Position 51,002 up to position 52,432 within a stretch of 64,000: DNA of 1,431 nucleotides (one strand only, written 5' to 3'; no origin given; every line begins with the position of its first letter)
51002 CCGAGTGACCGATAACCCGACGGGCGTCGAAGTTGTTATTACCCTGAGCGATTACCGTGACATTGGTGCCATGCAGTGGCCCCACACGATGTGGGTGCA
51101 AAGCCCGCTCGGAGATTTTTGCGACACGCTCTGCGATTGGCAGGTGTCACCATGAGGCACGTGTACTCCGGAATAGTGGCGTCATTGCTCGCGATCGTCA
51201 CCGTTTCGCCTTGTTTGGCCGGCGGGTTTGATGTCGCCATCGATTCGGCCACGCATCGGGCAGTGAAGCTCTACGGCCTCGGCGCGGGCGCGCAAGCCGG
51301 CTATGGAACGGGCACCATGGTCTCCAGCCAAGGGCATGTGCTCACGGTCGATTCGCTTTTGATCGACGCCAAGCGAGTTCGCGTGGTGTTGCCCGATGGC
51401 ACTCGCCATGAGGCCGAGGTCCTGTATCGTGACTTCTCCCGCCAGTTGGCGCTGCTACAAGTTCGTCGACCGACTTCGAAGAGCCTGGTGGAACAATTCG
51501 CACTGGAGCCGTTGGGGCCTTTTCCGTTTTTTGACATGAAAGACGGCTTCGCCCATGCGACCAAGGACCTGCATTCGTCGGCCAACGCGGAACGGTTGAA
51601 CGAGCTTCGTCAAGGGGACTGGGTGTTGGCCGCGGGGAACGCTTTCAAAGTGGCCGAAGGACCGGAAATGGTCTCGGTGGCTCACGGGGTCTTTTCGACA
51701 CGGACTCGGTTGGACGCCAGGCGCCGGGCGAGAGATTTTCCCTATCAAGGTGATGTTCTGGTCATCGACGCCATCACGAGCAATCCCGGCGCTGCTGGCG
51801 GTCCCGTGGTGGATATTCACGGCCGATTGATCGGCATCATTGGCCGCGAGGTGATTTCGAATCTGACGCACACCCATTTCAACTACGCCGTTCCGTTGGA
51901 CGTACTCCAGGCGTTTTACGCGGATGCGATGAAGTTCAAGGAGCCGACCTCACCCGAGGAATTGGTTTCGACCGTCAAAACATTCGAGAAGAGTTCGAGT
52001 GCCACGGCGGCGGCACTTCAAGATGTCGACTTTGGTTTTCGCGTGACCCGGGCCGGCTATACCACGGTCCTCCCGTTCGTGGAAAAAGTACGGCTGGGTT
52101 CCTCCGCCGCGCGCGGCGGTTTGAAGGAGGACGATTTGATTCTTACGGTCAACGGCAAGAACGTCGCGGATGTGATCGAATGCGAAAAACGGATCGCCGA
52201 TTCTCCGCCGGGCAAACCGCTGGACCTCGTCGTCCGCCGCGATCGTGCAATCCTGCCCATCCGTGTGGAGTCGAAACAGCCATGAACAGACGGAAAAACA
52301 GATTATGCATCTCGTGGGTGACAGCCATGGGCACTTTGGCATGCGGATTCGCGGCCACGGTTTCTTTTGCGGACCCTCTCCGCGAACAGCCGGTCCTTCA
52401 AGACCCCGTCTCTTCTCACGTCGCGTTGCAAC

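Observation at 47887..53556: Four-gene ATGA-coupled operon: NPCBM-domain protein + one active HtrA-like protease + two paralogs with the entire catalytic triad replaced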

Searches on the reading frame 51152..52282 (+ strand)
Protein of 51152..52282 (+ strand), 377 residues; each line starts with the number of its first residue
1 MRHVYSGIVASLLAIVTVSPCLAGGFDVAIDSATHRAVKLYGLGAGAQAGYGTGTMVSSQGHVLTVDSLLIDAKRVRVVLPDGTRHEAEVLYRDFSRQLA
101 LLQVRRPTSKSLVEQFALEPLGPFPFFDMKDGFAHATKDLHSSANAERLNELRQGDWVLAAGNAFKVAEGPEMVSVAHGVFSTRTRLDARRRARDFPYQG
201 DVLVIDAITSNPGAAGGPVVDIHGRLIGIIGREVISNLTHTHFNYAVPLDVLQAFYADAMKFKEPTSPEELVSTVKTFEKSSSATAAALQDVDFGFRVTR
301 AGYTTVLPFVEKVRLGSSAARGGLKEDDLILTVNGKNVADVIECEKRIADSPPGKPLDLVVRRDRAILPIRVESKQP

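Call 8: search_protein_families(library=pfam, proteins=[window:51152-52282:+], max_evalue=0.01)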
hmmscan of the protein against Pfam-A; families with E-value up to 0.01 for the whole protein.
window:51152-52282:+ (377 aa): 4 families
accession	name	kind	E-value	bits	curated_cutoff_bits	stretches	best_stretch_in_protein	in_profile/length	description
PF13365.12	Trypsin_2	-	3.4e-18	67.2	27.6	1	52-229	1-144/144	Trypsin-like peptidase domain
PF17820.7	PDZ_6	-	1.6e-09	37.8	27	1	309-363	1-54/54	PDZ domain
PF00595.29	PDZ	-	2e-08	34.9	23.2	1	308-361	27-80/81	PDZ domain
PF13180.12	PDZ_2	-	6e-07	30.1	27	1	308-372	14-78/80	PDZ domain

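Call 11: search_solved_structures(query=window:51152-52282:+, show_alignments=2, max_evalue=0.001)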
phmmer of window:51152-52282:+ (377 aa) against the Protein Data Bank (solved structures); distinct sequences matched with E-value up to 0.001: 83 (the best 60 are shown).
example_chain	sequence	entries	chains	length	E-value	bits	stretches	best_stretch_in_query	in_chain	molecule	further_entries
4a8a_A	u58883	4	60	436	4.9e-18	68.4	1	150-370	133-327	PERIPLASMIC PH-DEPENDENT SERINE ENDOPROTEASE DEGQ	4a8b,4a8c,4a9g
8kic_D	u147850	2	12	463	1.8e-17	66.6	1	150-370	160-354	peptidase Do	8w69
3mh4_A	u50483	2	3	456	3.2e-16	62.4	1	151-375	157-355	Protease do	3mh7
3otp_A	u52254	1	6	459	4.5e-16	62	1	151-375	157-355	Protease do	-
6jjk_A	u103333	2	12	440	5.1e-16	61.8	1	151-375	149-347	Periplasmic serine endoprotease DegP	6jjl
1ky9_A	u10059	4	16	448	5.3e-16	61.8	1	150-375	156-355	PROTEASE DO | Periplasmic serine endoprotease DegP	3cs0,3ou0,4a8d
6jjo_A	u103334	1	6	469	6.7e-16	61.4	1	151-375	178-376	Periplasmic serine endoprotease DegP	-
3mh5_A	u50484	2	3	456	7.5e-16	61.2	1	151-375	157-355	Protease do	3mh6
2zle_A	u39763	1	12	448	1.2e-15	60.6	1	150-375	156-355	Protease do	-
22kg_A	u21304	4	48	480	3.2e-14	55.9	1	150-364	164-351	Probable periplasmic serine endoprotease DegP-like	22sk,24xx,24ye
3stj_A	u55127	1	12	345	7.3e-14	54.7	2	150-370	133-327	Protease degQ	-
3num_A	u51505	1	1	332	1.8e-13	53.4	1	148-366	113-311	Serine protease HTRA1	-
8f0a_A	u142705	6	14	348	2e-13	53.3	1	151-375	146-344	Periplasmic serine endoprotease DegP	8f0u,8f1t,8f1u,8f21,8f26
3nzi_A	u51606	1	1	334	4.7e-13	52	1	148-366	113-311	Serine protease HTRA1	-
9nzj_A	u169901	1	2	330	1.4e-12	50.5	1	150-370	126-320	peptidase Do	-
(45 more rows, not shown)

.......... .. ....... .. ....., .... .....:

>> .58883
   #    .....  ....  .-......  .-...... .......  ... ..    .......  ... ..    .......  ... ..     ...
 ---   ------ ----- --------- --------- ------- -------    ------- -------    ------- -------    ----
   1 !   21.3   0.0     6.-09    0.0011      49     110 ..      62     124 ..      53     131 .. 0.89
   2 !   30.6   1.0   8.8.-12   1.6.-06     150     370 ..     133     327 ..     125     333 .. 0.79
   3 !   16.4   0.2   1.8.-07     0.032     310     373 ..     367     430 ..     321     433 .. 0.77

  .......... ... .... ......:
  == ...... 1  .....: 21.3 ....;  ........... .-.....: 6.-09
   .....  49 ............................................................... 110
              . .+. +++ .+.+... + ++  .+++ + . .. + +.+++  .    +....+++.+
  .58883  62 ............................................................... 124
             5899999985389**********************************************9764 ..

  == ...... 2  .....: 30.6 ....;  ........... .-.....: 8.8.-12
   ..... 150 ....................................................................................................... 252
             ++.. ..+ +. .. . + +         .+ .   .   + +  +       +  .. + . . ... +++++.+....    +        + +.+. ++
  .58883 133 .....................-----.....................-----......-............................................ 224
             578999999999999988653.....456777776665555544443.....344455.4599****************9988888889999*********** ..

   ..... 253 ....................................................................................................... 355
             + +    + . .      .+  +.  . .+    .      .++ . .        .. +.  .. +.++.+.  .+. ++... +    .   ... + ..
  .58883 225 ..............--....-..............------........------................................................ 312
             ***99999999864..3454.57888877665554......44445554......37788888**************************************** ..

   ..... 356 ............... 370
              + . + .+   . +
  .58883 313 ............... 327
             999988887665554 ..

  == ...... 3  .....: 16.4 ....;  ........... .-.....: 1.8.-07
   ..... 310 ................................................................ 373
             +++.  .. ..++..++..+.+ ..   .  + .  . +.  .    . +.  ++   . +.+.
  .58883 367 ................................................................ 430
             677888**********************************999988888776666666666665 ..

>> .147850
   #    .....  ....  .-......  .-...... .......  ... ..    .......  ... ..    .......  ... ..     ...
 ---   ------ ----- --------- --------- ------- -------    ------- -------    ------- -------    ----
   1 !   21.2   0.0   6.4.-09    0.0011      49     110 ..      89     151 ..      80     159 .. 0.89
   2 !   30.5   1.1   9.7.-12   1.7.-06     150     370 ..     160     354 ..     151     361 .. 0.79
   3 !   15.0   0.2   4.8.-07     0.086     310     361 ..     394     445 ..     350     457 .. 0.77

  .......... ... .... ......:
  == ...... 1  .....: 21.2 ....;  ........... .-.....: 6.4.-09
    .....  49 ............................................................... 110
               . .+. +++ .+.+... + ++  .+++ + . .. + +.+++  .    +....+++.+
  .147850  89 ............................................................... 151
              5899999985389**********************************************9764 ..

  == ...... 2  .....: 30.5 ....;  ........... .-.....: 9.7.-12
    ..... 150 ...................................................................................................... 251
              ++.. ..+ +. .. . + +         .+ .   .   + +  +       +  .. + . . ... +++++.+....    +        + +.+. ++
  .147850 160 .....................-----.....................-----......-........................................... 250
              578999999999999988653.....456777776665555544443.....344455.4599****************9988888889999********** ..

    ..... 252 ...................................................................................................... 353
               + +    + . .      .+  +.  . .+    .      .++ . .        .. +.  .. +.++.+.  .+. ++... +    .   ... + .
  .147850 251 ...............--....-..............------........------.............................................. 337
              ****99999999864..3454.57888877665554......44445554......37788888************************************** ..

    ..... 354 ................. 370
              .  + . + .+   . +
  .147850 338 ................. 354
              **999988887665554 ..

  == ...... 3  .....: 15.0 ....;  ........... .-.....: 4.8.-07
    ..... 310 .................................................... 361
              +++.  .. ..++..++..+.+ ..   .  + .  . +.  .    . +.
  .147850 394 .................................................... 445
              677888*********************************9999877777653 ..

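Call 13: search_protein_families(library=ncbifam, proteins=[window:51152-52282:+], max_evalue=0.01)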
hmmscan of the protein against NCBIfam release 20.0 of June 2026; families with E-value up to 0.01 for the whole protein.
window:51152-52282:+ (377 aa): 15 families
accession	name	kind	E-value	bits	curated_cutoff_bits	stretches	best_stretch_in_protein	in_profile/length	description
TIGR02037.1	degP_htrA_DO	subfamily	6.7e-32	111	416.2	2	150-373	129-326/434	Do family serine endopeptidase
NF041521.1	HhoA_HhoB_HtrA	equivalog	3.1e-21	76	450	2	149-374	124-331/335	HhoA/HhoB/HtrA family serine endopeptidase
TIGR02038.1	protease_degS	equivalog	1e-17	64.3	422.95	3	310-372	282-344/351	outer membrane-stress sensor serine endopeptidase DegS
NF007526.1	PRK10139.1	equivalog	1.2e-16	60.5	756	2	150-372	161-357/456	serine endoprotease DegQ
NF008147.1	PRK10898.1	equivalog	2.7e-16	59.7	408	2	310-372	283-345/352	outer membrane-stress sensor serine endopeptidase DegS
NF008189.1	PRK10942.1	equivalog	4.5e-16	58.4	720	2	150-372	183-379/477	serine endoprotease DegP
NF047968.1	SerProtHtrA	equivalog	5.5e-16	58.9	470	2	45-105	82-144/357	serine protease HtrA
NF040961.1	MamO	equivalog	1.7e-08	33.3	800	1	206-279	217-287/648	magnetosome protein MamO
NF040960.1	MamE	equivalog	4e-08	32.3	800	1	309-367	470-528/659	magnetosome formation protease MamE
NF050055.1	SerProtHtrAMycob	equivalog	6.6e-08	31.9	800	0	310-366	434-490/502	serine protease HtrA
NF033740.0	MarP_fam_protase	equivalog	1.3e-05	24.5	250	0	31-112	191-272/390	MarP family serine protease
NF053637.1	SerProtHtrAspr2045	equivalog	0.00047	19.2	650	1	203-237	225-258/394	serine protease HtrA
NF008046.0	PRK10779.1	equivalog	0.00068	18.8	477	1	305-371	221-286/450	sigma E protease regulator RseP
NF041199.1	trx7_PDZ_seleno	equivalog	0.0022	17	300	1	310-371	207-269/390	Trx7/PDZ domain-containing (seleno)protein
TIGR02860.1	spore_IV_B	equivalog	0.0036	16.3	305.25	1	314-372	121-178/402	SpoIVB peptidase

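Call 14: find_homologous_proteins(query=window:51152-52282:+)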
Query window:51152-52282:+ (377 aa): 478 proteins with E <= 0.001 among 8000 candidates; the best 120 are listed.
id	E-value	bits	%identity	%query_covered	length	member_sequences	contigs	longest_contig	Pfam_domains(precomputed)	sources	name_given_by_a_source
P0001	3.6e-245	830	100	100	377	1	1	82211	PF13365.13,PF17820.8,PF00595.30,PF13180.13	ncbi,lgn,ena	ncbi:MAG: trypsin-like peptidase domain-containing protein [Planctomycetota bacterium]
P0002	1.4e-115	404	54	99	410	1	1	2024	PF13365.13,PF17820.8,PF00595.30,PF13180.13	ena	-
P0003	1.1e-114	401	54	98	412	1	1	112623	PF13365.13,PF17820.8,PF00595.30,PF13180.13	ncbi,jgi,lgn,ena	-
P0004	2.2e-110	387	55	95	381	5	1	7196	PF13365.13,PF17820.8,PF00595.30,PF13180.13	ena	-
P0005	2.5e-110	387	54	95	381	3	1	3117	PF13365.13,PF17820.8,PF00595.30,PF13180.13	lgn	-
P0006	5.7e-110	386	54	94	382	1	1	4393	PF13365.13,PF17820.8,PF00595.30,PF13180.13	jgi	jgi:serine protease Do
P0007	8.6e-110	385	55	96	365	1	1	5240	PF13365.13,PF17820.8,PF00595.30,PF13180.13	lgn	-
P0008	3.2e-109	383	53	94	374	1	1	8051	PF13365.13,PF17820.8,PF00595.30,PF13180.13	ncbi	-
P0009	3.3e-109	383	54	95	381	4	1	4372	PF13365.13,PF17820.8,PF00595.30,PF13180.13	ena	-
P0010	1.5e-107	378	55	93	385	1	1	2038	PF13365.13,PF17820.8,PF00595.30,PF13180.13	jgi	-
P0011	3.2e-107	377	53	98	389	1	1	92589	PF13365.13,PF17820.8,PF00595.30,PF13180.13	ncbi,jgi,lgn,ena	-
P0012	3.4e-106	373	51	95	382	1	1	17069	PF13365.13,PF17820.8,PF00595.30,PF13180.13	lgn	-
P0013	1.2e-105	371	51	93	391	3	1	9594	PF13365.13,PF17820.8,PF00595.30,PF13180.13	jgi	jgi:serine protease Do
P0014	7.3e-105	369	52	99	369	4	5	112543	PF13365.13,PF17820.8,PF00595.30,PF13180.13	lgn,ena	-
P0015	9.7e-105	369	52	98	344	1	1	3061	PF13365.13,PF17820.8,PF00595.30,PF13180.13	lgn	-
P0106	6.8e-96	339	50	99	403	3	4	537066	PF13365.13,PF17820.8,PF00595.30,PF13180.13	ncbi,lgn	-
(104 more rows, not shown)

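Call 18: find_related_loci(query=A1, collection=genome_contigs, flank=10000)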
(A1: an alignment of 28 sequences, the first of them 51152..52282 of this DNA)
Query A1 (377 aa) in genome_contigs; peptide patterns used: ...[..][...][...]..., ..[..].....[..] (x = any residue, [..] = any of these).
599 stretches matched a pattern (row limit reached: there are more); 551 encode a relative of the query (tblastn E <= 1e-3); the best 80 are kept; 80 distinct loci.
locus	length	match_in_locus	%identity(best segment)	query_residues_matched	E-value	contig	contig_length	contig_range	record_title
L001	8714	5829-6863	55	9-368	2e-117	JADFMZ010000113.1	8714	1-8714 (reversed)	MAG: Planctomycetota bacterium isolate B5T3L8 B5T3L8_NODE2670, whole genome shotgun sequence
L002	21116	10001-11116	51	4-377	4e-110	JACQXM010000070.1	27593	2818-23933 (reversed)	MAG: Planctomycetota bacterium isolate NC_groundwater_1515_Pr4_B-0.1um_67_4 SR1-18-B1_scaffold_700918, whole genome shot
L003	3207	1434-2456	51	25-377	8e-112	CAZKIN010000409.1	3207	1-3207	MAG TPA_asm: uncultured Phycisphaeraceae bacterium isolate binchicken_co199_83 genome assembly, contig: NODE_24997_lengt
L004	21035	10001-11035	52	9-376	2e-108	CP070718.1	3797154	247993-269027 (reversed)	MAG: Phycisphaerales bacterium isolate bin470 chromosome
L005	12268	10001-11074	49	9-373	9e-108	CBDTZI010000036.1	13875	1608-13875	MAG TPA_asm: uncultured bacterium isolate ERR2431947_binner23_Refined_49 genome assembly, contig: ERZ24794554.934, whole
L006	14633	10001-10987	54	26-377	3e-107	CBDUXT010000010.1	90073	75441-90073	MAG TPA_asm: uncultured bacterium isolate SRR22302371_binner23_Refined_2 genome assembly, contig: ERZ26661859.75, whole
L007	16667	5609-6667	49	1-376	3e-107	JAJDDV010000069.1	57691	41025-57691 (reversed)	MAG: Phycisphaerae bacterium isolate OFTM174 OFTM174_68, whole genome shotgun sequence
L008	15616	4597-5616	51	9-376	6e-106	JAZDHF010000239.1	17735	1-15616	MAG: Planctomycetota bacterium isolate MEGAHIT-group-0.304 k141_2793822, whole genome shotgun sequence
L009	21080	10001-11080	48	8-377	8e-106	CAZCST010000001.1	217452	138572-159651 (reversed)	MAG TPA_asm: uncultured Phycisphaera sp. isolate binchicken_co200_315 genome assembly, contig: k141_1256148, whole genom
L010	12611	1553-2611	50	5-377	2e-105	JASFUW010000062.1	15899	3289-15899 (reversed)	MAG: Phycisphaerae bacterium isolate D1105M12metaG_Bin_242 D1105M12metaG_FD_scaffold_230_c1, whole genome shotgun sequen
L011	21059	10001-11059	50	1-373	2e-104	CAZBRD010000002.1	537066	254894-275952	MAG TPA_asm: uncultured Phycisphaeraceae bacterium isolate SRP287051_co1_53 genome assembly, contig: NODE_15_length_5370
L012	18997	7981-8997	50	13-377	5e-103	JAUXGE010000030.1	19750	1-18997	MAG: Planctomycetota bacterium isolate CSMAG_2921 CSMAG_2921_k117_4869452_length_19750_cov_15.9748, whole genome shotgun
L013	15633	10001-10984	51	23-376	2e-103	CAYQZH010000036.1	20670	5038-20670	MAG TPA_asm: uncultured Phycisphaera sp. isolate SRP119689_co1_320 genome assembly, contig: NODE_3437_length_20670_cov_7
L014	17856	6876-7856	50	22-376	1e-101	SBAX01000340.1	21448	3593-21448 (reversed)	MAG: Phycisphaera mikurensis isolate Bin_18_1 Hy_contig32627, whole genome shotgun sequence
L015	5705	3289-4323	51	13-373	2e-100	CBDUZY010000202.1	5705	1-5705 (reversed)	MAG TPA_asm: uncultured bacterium isolate SRR22302364_concoct_124 genome assembly, contig: ERZ25073603.10880, whole geno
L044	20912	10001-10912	40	22-374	1e-62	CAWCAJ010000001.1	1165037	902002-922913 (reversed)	MAG: uncultured Planctomycetia bacterium isolate MFD03804.bin.1.4 genome assembly, contig: contig_10147, whole genome sh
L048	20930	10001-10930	36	11-368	1e-60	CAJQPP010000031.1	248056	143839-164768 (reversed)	MAG: uncultured Pirellulaceae bacterium isolate 3_20180319_Bin_METABAT_3_1_1 genome assembly, contig: c_000001514158, wh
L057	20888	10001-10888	37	29-373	3e-59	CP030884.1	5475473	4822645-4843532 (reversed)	MAG: Planctomycetaceae bacterium isolate ECT2AJA-110-A chromosome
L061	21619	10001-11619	38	29-377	6e-59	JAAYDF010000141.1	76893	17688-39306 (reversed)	MAG: Phycisphaerae bacterium isolate AS06rmzACSIP_537 255053_AS06, whole genome shotgun sequence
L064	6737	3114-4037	38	26-376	1e-58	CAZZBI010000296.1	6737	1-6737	MAG TPA_asm: uncultured Pirellulaceae bacterium isolate binchicken_co311_229 genome assembly, contig: NODE_16930_length_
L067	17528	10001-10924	39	26-376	6e-58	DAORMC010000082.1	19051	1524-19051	MAG TPA_asm: Pirellulaceae bacterium isolate AMR_MDS_5483 NODE_1542_length_19051_cov_3.837808, whole genome shotgun sequ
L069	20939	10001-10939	36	24-374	1e-57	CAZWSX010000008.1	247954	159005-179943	MAG TPA_asm: uncultured Pirellulaceae bacterium isolate SRP287051_co1_192 genome assembly, contig: NODE_79_length_247954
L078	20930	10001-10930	37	12-372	1e-56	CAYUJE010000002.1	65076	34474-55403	MAG TPA_asm: uncultured Pirellulaceae bacterium isolate SRP150892_co2_125 genome assembly, contig: NODE_433_length_65076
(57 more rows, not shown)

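Call 30: find_encoding_contigs(protein=P0106, flank=10000, max_places=2)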
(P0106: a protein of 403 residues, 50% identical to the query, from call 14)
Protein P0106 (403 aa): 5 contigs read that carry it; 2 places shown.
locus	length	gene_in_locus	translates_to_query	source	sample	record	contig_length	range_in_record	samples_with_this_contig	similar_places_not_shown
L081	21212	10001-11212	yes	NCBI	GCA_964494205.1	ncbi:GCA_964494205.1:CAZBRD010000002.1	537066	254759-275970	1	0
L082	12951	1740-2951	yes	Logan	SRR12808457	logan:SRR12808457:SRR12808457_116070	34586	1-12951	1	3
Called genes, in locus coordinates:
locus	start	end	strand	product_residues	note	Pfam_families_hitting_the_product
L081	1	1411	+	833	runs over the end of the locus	-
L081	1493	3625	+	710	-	-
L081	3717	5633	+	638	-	-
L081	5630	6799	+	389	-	-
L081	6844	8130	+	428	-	PF08305:NPCBM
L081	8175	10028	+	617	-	PF00089:Trypsin, PF13365:Trypsin_2, PF13180:PDZ_2 (weak), PF17820:PDZ_6 (faint)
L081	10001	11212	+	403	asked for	PF13365:Trypsin_2, PF00595:PDZ (weak), PF13180:PDZ_2, PF17820:PDZ_6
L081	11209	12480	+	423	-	PF13365:Trypsin_2, PF13180:PDZ_2, PF17820:PDZ_6 (weak)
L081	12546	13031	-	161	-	-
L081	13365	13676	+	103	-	PF02796:HTH_7 (weak), PF08279:HTH_11 (faint), PF13551:HTH_29 (weak)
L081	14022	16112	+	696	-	PF16889:Hepar_II_III_N, PF05426:Alginate_lyase (weak), PF07940:Hepar_II_III_C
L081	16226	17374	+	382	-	PF00483:NTP_transferase, PF25084:LbH_EIF2B, PF25087:GMPPB_C, PF00132:Hexapep, PF14602:Hexapep_2 (weak)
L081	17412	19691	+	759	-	PF01656:CbiA, PF06564:CBP_BcsQ (weak), PF13614:AAA_31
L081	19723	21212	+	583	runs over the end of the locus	PF00132:Hexapep (faint), PF25084:LbH_EIF2B (faint), PF25087:GMPPB_C (faint), PF02397:Bac_transf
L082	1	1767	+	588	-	?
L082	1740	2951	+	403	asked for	PF13365:Trypsin_2, PF00595:PDZ (weak), PF13180:PDZ_2, PF17820:PDZ_6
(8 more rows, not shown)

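Call 42: search_protein_families(library=pfam, proteins=[L044:1073-3403:+, L048:880-3198:+, L057:1342-3534:+, L069:883-3138:+, L078:618-2888:+, L044:3228-5408:+, L057:3530-5815:+, L069:3354-5582:+, L044:5508-6560:+, L069:5600-6706:+], max_evalue=0.01)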
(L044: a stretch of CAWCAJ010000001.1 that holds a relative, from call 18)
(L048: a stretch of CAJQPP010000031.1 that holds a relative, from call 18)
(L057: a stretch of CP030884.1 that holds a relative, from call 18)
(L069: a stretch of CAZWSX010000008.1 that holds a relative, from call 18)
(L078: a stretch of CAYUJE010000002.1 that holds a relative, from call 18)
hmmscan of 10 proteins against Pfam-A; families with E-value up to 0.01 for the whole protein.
L044:1073-3403:+ (777 aa): 0 families

L048:880-3198:+ (773 aa): 1 family
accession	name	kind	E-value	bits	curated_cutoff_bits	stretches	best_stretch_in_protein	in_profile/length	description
PF15184.11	TOM6p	-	0.0029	17.8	27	0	137-173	24-58/74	Mitochondrial import receptor subunit TOM6 homolog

L057:1342-3534:+ (731 aa): 0 families

L069:883-3138:+ (752 aa): 0 families

L078:618-2888:+ (757 aa): 1 family
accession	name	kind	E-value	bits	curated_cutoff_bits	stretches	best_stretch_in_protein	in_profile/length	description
PF13779.11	DUF4175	-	3.2e-05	22.6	27.3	1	301-449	185-324/825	Domain of unknown function (DUF4175)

L044:3228-5408:+ (727 aa): 0 families

L057:3530-5815:+ (762 aa): 0 families

L069:3354-5582:+ (743 aa): 0 families

L044:5508-6560:+ (351 aa): 2 families
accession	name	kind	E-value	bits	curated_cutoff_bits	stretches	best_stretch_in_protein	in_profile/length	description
PF14559.12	TPR_19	-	0.00044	20.9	25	1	98-157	8-66/68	Tetratricopeptide repeat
PF13432.12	TPR_16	-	0.0091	16.9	32.7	0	85-141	1-55/65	Tetratricopeptide repeat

L069:5600-6706:+ (369 aa): 6 families
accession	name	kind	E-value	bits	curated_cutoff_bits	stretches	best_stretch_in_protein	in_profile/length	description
PF13432.12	TPR_16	-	0.00014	22.7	32.7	0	125-158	29-62/65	Tetratricopeptide repeat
PF13428.12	TPR_14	-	0.0011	19.9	23.5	0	167-204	3-40/44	Tetratricopeptide repeat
PF07719.23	TPR_2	-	0.0012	19.2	27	0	134-154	8-28/34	Tetratricopeptide repeat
PF22807.2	TrAA12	-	0.0031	16.3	30.9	1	264-309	384-429/463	TrAA12-like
PF12895.13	ANAPC3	-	0.0055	17.4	27.2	0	127-157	23-54/82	Anaphase-promoting complex, cyclosome, subunit 3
PF14559.12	TPR_19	-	0.008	16.9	25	0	120-164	19-63/68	Tetratricopeptide repeat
